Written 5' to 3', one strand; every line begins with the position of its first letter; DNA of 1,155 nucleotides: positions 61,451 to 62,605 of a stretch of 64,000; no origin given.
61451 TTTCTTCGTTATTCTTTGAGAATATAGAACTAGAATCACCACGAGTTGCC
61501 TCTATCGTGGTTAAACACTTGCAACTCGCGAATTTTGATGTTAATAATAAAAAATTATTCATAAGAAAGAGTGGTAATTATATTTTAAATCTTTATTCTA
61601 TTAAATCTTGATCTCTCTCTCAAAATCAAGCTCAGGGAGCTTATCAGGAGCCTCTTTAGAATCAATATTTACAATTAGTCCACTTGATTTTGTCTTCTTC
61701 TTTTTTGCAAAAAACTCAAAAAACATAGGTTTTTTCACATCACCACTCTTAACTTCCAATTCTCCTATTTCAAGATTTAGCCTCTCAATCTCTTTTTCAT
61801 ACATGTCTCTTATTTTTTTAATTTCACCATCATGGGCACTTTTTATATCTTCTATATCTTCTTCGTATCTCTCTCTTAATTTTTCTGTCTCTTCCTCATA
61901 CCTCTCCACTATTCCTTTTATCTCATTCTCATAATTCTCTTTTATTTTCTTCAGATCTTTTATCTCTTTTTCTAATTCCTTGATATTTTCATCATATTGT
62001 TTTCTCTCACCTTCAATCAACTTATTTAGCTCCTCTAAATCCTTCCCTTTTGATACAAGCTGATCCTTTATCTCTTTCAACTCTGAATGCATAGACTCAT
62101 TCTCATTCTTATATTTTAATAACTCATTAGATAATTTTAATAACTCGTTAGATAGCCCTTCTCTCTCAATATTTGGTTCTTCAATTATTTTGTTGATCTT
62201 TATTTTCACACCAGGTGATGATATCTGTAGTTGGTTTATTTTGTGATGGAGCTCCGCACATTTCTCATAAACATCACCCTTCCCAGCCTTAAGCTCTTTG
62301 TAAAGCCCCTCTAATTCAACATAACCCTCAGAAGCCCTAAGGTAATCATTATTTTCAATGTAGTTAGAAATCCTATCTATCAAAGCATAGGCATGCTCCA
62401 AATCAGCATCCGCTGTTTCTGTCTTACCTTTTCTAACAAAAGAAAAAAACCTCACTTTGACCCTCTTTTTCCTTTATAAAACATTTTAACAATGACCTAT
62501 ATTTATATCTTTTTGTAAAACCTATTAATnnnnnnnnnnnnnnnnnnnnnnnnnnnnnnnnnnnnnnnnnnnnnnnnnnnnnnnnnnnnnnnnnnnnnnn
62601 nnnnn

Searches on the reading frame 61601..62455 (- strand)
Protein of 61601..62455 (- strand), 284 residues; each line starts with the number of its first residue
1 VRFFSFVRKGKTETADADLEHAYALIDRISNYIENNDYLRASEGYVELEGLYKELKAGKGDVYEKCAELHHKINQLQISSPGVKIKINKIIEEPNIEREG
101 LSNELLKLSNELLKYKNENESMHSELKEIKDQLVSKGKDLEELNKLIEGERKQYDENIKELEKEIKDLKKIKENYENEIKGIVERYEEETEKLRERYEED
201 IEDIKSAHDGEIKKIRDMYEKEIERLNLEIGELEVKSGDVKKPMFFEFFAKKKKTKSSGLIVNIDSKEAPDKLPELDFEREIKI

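Call 20: search_protein_families(library=pfam, proteins=[window:61601-62455:-])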
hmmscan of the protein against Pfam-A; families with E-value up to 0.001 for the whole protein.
window:61601-62455:- (284 aa): 4 families
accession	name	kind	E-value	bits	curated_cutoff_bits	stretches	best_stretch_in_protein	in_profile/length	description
PF25764.1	KIF21A_4th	-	3.8e-08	33.7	33.1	1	114-236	18-119/183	KIF21A-like domain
PF22905.2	Hydro_N_hd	-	8.4e-05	23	27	1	117-225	79-189/195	Hydrolase N-terminal helical domain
PF04513.17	Baculo_PEP_C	-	9.6e-05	22.9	38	0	100-182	10-90/140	Baculovirus polyhedron envelope protein, PEP, C terminus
PF07926.17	TPR_MLP1_2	-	0.00038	20.9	36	1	109-170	56-117/129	TPR/MLP1/MLP2-like protein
